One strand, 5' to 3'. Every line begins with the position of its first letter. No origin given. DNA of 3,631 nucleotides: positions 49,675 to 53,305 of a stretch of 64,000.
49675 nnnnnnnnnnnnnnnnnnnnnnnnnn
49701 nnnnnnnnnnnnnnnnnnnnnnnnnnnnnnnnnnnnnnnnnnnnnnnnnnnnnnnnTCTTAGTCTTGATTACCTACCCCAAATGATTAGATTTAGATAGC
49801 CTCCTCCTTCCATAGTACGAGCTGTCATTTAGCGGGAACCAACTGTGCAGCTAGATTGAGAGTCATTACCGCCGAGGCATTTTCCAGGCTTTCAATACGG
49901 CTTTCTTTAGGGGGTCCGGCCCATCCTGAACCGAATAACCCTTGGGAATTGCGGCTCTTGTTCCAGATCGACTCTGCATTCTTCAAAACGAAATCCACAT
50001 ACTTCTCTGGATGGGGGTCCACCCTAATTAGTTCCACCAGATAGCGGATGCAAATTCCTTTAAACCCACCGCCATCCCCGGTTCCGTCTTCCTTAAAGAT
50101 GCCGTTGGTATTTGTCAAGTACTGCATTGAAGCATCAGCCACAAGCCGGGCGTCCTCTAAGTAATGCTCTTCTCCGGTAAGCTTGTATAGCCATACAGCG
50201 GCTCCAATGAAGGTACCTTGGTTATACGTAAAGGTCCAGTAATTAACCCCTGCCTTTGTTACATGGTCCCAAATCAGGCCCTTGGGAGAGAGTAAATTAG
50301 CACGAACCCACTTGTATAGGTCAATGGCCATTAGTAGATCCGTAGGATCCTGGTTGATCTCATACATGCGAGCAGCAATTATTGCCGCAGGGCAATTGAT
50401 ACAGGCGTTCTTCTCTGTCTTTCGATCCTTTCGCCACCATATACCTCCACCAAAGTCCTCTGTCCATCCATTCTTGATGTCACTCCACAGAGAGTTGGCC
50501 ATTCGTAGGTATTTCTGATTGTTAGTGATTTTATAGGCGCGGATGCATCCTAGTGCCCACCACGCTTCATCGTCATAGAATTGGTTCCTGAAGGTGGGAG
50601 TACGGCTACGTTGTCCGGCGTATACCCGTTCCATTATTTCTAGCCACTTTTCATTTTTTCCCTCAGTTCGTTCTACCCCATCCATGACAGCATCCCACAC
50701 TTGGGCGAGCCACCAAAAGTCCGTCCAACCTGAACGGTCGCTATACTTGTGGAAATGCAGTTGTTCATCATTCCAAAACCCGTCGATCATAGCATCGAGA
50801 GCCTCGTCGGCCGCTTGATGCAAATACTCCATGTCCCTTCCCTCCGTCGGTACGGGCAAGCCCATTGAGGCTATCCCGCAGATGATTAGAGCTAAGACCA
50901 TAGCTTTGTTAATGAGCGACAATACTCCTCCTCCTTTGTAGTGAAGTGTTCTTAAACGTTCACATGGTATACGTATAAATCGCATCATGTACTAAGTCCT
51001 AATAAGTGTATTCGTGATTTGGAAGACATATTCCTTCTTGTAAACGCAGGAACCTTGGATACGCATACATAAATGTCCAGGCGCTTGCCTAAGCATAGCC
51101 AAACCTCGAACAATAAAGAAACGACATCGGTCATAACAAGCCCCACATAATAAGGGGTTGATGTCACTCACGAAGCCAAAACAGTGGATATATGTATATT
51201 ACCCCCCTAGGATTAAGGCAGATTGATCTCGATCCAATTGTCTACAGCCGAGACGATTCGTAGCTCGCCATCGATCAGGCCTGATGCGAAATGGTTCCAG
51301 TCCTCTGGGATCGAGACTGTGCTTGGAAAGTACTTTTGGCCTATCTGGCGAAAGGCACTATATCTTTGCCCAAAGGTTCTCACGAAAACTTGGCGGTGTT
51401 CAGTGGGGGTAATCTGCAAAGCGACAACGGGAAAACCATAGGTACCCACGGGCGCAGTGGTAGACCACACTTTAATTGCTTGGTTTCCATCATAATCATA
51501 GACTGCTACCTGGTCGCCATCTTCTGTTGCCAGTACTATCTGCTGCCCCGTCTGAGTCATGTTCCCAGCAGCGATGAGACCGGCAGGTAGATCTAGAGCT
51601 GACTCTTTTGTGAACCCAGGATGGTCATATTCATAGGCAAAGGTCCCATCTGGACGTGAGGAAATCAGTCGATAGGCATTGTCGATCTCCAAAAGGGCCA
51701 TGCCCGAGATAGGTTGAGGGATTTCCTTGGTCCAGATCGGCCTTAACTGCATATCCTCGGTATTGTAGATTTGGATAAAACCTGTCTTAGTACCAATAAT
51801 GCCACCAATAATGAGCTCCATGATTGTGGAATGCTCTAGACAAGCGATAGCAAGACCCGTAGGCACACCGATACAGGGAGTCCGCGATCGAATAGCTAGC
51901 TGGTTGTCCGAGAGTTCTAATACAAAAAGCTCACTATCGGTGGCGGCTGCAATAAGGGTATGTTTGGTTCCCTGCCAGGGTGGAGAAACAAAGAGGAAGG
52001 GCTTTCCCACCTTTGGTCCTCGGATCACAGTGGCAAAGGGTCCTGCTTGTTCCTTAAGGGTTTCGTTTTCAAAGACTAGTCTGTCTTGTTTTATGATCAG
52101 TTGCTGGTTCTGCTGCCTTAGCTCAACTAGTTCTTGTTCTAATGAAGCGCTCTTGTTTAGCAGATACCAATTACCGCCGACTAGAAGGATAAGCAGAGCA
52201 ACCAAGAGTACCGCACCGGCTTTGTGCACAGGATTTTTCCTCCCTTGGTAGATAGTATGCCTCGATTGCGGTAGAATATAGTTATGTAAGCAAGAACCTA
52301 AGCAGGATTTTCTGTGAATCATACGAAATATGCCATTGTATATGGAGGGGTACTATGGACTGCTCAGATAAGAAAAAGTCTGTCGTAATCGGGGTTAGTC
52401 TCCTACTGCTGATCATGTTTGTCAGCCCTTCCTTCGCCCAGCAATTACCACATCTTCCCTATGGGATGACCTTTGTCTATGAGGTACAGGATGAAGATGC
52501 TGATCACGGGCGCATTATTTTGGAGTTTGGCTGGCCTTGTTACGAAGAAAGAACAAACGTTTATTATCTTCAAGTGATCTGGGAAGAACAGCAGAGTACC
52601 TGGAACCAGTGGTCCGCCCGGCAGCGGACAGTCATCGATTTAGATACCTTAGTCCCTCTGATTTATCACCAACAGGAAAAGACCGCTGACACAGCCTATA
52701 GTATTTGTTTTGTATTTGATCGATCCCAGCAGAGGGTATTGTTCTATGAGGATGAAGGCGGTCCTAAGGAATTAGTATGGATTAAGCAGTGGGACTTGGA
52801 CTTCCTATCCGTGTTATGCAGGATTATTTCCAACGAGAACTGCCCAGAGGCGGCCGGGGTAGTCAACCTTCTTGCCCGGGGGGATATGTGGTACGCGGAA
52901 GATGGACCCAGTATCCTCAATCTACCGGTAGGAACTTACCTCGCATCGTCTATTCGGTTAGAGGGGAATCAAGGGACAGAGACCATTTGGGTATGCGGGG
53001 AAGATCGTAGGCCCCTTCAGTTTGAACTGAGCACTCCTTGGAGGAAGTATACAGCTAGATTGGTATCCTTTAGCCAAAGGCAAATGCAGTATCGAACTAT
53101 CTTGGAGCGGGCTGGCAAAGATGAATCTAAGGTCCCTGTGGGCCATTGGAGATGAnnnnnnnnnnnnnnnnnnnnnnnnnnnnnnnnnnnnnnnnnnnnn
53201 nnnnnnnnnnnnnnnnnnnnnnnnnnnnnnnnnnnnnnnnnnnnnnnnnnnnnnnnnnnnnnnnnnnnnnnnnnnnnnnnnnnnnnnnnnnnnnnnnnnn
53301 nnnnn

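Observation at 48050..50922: Secreted sugar-binding protein fused to a CBM6-like module, next to a GH76 mannanase and a LacI regulator, with no adjacent permeases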

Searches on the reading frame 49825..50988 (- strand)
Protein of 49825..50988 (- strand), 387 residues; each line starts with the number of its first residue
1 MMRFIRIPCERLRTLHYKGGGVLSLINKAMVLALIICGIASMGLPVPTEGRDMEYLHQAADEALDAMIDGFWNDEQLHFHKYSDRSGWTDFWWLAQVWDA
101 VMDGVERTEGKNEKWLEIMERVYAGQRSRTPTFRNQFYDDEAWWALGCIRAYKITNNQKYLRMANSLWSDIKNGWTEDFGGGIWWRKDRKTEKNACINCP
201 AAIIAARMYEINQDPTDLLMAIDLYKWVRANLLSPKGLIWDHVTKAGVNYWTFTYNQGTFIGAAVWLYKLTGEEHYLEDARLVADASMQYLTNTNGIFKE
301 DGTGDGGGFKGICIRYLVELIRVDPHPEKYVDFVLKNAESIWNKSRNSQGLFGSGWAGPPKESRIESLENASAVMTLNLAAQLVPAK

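Call 3: search_protein_families(library=pfam, proteins=[window:49825-50988:-], max_evalue=0.01)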
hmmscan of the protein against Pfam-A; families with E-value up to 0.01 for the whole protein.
window:49825-50988:- (387 aa): 4 families
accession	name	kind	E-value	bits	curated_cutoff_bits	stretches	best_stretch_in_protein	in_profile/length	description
PF03663.20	Glyco_hydro_76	-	2.2e-47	162.8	25.9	1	57-377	3-353/366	Glycosyl hydrolase family 76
PF07944.18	Beta-AFase-like_GH127_cat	-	1e-05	25.2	24.9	1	86-229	116-259/376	Beta-L-arabinofuranosidase, GH127 catalytic domain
PF06662.19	C5-epim_C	-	0.00018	21.5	23.3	0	149-172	39-62/188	D-glucuronyl C5-epimerase C-terminus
PF00759.25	Glyco_hydro_9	-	0.0002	21.2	27.7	0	220-284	181-242/444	Glycosyl hydrolase family 9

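Call 60: search_solved_structures(query=window:49828-50922:-, max_evalue=0.001, show_alignments=2)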
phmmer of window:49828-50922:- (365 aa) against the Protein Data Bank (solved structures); distinct sequences matched with E-value up to 0.001: 16.
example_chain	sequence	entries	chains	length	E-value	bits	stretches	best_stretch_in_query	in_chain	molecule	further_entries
6shd_A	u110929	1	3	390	1.9e-63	218.1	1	67-359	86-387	Alpha-1,6-mannanase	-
6y8f_A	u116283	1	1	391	5.2e-62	213.4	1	67-359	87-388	Alpha-1,6-endo-mannanase GH76A mutant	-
6shm_A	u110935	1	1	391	2.8e-61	210.9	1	67-359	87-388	Mutant alpha-1,6-mannanase GH76A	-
5m77_A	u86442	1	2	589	5.6e-49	170.5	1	17-356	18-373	Alpha-1,6-mannanase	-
4d4a_A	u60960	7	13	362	7e-48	166.8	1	32-356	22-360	ALPHA-1,6-MANNANASE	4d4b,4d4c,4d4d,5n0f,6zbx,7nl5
4bok_A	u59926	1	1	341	1.1e-47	166.2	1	36-356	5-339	ALPHA-1,6-MANNANASE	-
5agd_A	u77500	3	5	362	3.4e-47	164.6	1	32-356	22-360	ALPHA-1,6-MANNANASE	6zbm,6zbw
4boj_A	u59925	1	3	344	1.4e-46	162.6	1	36-356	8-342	ALPHA-1,6-MANNANASE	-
3k7x_A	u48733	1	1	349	1e-44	156.4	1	67-361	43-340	Lin0763 protein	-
4mu9_A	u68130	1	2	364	7.3e-35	124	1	113-351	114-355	Glycoside hydrolase family 73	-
4c1s_A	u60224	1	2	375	3.1e-20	75.9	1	112-324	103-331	GLYCOSIDE HYDROLASE FAMILY 76 MANNOSIDASE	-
6u4z_A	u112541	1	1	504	6.3e-20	74.8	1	112-352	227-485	Alpha-1,6-mannanase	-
4v1r_A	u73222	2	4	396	8.7e-18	67.8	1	111-345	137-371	ALPHA-1,6-MANNANASE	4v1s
9r4k_A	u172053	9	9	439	2e-16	63.3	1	52-282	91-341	Chains: A | Uncharacterized protein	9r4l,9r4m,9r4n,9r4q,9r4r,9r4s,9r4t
9r4o_A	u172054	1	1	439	8.8e-16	61.2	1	52-282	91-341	Uncharacterized protein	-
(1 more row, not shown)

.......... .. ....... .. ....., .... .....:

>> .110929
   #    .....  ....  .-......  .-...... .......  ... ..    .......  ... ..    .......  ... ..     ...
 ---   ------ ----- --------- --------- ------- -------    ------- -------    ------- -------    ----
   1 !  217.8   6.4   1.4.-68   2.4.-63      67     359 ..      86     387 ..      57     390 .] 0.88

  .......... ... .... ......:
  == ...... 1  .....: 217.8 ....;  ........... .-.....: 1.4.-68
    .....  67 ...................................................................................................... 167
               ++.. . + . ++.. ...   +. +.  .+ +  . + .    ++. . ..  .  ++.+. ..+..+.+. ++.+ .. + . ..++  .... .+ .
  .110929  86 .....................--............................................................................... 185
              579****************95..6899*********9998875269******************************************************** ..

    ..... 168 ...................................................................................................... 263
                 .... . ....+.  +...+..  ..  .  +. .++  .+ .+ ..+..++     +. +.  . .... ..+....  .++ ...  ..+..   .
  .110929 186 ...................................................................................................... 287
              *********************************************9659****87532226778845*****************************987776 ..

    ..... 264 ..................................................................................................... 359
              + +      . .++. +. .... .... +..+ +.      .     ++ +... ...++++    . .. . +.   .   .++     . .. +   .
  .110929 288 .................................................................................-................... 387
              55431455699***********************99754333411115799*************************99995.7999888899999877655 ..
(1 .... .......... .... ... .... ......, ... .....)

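Call 61: find_homologous_proteins(query=window:49828-50922:-, max_evalue=1e-40)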
Query window:49828-50922:- (365 aa): 331 proteins with E <= 1e-40 among 1874 candidates; the best 120 are listed.
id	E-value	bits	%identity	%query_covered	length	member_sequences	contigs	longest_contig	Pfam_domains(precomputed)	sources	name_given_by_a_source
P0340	2.1e-254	862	100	100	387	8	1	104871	PF07944.19,PF03663.21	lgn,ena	-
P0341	9.0e-142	491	60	97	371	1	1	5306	PF03663.21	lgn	-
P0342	2.7e-135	470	58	96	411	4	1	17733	PF07963.18,PF07470.20,PF07944.19,PF03663.21,PF06662.20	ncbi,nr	ncbi:MAG: prepilin-type N-terminal cleavage/methylation domain-containing protein [Armatimonadetes b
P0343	2.8e-131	456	56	97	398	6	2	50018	PF03663.21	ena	-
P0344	9.7e-131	455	59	94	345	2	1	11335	PF07944.19,PF03663.21,PF06662.20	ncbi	-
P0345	9.5e-123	428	54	98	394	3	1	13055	PF07944.19,PF03663.21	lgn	-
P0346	4.8e-120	419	58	90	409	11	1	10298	PF07944.19,PF03663.21,PF06662.20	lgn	-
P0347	2.4e-110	387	53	90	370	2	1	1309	PF07221.18,PF07470.20,PF03663.21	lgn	-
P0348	8.6e-102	359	47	96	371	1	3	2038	PF07944.19,PF03663.21,PF06662.20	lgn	-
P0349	1.8e-67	246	40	87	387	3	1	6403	PF03663.21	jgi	jgi:predicted alpha-1,6-mannanase (GH76 family)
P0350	2.1e-66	243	41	88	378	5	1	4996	PF07470.20,PF07944.19,PF03663.21,PF06662.20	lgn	-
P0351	2.6e-66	242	41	89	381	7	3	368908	PF03663.21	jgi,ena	jgi:Predicted glycosyl hydrolase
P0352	8.4e-66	241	41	86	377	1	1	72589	PF03663.21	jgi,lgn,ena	-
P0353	1.4e-65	240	38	97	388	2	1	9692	PF03663.21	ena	-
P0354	2.2e-65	239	37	97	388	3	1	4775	PF03663.21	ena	-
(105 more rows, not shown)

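Call 62: find_encoding_contigs(protein=P0343, flank=8000, max_places=1)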
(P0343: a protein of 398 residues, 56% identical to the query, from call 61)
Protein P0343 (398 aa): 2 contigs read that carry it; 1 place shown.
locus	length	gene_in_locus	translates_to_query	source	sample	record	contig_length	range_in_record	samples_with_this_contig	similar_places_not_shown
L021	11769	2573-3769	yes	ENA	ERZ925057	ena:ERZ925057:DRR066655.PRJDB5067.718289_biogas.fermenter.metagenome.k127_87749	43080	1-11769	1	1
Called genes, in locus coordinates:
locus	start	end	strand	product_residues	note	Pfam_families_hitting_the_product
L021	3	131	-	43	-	?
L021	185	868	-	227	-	-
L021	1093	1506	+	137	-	-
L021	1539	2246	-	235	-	PF25213:HVO_A0261_N (faint), PF01022:HTH_5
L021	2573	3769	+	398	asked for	PF03663:Glyco_hydro_76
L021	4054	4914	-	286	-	PF00106:adh_short, PF08659:KR, PF13561:adh_short_C2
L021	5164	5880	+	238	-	-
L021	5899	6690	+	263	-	PF04542:Sigma70_r2, PF08281:Sigma70_r4_2, PF04545:Sigma70_r4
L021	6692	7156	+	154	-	-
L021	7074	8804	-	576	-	PF00370:FGGY_N, PF02782:FGGY_C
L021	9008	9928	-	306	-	PF01208:URO-D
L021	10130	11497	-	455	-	PF01547:SBP_bac_1, PF13416:SBP_bac_8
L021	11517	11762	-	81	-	-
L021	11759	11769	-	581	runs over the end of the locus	PF03747:ADP_ribosyl_GH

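Call 63: find_encoding_contigs(protein=P0342, flank=8000, max_places=1)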
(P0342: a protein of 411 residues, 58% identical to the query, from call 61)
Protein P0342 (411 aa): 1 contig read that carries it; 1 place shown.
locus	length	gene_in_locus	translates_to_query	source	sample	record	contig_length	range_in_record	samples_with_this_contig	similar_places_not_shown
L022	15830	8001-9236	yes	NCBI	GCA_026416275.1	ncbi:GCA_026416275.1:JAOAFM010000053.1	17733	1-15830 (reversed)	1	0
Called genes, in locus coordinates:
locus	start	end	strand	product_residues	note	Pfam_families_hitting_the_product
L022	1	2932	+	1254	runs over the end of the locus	PF07719:TPR_2 (faint), PF13428:TPR_14 (faint), PF23914:TPR_CcmH_CycH (faint), PF13181:TPR_8 (faint), PF14559:TPR_19 (faint)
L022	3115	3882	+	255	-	PF04402:SIMPL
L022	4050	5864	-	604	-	PF13231:PMT_2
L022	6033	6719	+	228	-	PF07963:N_methyl, PF07596:SBP_bac_10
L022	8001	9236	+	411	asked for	PF07963:N_methyl, PF03663:Glyco_hydro_76, PF07470:Glyco_hydro_88 (faint), PF07944:Beta-AFase-like_GH127_cat (weak), PF06662:C5-epim_C (faint)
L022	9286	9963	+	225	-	PF07963:N_methyl, PF07596:SBP_bac_10 (weak)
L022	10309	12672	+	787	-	-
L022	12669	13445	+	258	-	PF03328:HpcH_HpaI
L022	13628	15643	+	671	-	PF13229:Beta_helix (weak)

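Call 64: find_encoding_contigs(protein=P0345, flank=8000, max_places=1)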
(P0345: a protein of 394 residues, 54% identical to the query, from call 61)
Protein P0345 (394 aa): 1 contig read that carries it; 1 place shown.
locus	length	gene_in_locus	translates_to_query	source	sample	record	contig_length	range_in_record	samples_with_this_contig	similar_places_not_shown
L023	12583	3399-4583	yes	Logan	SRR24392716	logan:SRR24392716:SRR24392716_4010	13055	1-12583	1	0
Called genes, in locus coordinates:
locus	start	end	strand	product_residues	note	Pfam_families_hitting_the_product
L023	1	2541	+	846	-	?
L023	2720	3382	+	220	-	-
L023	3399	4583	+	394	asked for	PF03663:Glyco_hydro_76, PF07944:Beta-AFase-like_GH127_cat (faint)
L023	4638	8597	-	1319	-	PF02837:Glyco_hydro_2_N, PF22666:Glyco_hydro_2_N2, PF00703:Glyco_hydro_2, PF02836:Glyco_hydro_2_C, PF16353:LacZ_4, PF02929:Bgal_small_N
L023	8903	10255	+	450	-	PF04551:GcpE, PF26540:GcpE_C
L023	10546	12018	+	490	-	PF01547:SBP_bac_1, PF13416:SBP_bac_8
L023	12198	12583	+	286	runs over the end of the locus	?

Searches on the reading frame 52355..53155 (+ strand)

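Call 3: search_protein_families(library=pfam, proteins=[window:52355-53155:+], max_evalue=0.01)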
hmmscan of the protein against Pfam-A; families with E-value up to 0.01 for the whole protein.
window:52355-53155:+ (266 aa): 1 family
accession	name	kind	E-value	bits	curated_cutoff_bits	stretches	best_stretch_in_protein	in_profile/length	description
PF11306.15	DUF3108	-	0.0043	17.3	26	0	52-137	12-97/209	Protein of unknown function (DUF3108)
